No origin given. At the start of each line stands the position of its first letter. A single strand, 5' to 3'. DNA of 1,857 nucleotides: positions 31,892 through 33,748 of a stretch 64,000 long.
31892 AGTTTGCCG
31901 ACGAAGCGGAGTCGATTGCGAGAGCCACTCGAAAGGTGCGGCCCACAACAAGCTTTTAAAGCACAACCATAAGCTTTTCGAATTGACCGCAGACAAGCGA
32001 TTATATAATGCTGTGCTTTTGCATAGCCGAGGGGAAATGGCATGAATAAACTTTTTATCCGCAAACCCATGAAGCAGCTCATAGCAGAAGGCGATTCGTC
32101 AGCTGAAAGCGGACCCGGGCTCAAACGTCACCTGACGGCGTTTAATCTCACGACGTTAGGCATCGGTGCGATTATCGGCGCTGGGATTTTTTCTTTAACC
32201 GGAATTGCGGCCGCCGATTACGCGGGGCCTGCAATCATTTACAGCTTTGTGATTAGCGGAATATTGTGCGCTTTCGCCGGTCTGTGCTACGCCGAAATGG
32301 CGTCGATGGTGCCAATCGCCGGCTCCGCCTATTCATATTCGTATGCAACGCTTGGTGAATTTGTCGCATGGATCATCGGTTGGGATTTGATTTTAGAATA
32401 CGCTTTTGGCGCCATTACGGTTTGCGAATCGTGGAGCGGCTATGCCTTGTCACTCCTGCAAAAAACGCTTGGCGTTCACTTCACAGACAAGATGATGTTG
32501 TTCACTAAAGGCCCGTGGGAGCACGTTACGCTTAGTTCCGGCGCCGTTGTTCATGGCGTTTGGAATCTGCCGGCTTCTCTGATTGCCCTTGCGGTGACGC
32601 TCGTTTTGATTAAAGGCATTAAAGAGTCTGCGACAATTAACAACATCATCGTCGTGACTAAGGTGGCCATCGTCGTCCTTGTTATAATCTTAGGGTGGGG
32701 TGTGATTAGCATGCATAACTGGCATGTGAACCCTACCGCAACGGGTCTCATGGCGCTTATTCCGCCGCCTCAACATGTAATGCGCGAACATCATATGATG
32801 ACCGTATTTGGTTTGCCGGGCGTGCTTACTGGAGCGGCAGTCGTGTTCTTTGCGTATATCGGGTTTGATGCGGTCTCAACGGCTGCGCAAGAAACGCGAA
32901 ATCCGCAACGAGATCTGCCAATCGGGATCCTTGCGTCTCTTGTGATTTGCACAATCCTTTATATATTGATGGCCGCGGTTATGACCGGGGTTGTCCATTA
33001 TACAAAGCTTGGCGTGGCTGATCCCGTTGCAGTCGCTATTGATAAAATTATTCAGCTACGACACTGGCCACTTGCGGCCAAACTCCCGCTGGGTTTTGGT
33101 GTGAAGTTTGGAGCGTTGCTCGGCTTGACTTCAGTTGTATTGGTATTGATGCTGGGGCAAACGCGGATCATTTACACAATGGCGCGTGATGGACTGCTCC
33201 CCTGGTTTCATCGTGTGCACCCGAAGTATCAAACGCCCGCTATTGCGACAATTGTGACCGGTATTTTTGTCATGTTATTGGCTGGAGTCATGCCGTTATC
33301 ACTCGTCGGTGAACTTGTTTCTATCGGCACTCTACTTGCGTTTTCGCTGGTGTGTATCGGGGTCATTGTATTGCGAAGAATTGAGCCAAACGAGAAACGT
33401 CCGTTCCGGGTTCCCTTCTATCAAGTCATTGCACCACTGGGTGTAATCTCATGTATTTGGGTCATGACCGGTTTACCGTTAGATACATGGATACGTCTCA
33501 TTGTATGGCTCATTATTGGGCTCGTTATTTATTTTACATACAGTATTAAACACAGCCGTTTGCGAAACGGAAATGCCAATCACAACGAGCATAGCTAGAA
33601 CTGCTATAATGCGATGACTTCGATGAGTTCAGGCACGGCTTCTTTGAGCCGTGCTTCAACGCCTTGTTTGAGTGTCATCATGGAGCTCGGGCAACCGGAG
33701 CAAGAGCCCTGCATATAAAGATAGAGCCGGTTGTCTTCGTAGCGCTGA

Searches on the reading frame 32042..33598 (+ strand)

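Call 76: search_protein_families(library=pfam, proteins=[window:32042-33598:+], max_evalue=0.00001)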
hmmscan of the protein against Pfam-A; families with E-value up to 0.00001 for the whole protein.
window:32042-33598:+ (518 aa): 3 families
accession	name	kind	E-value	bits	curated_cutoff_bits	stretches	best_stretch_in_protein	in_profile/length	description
PF13520.12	AA_permease_2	-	3e-51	175.1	27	1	31-495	1-426/427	Amino acid permease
PF00324.27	AA_permease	-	2.5e-35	122.5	24.6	1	38-478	4-420/470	Amino acid permease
PF13906.12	AA_permease_C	-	1.2e-09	38.6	27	1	455-505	1-51/51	C-terminus of AA_permease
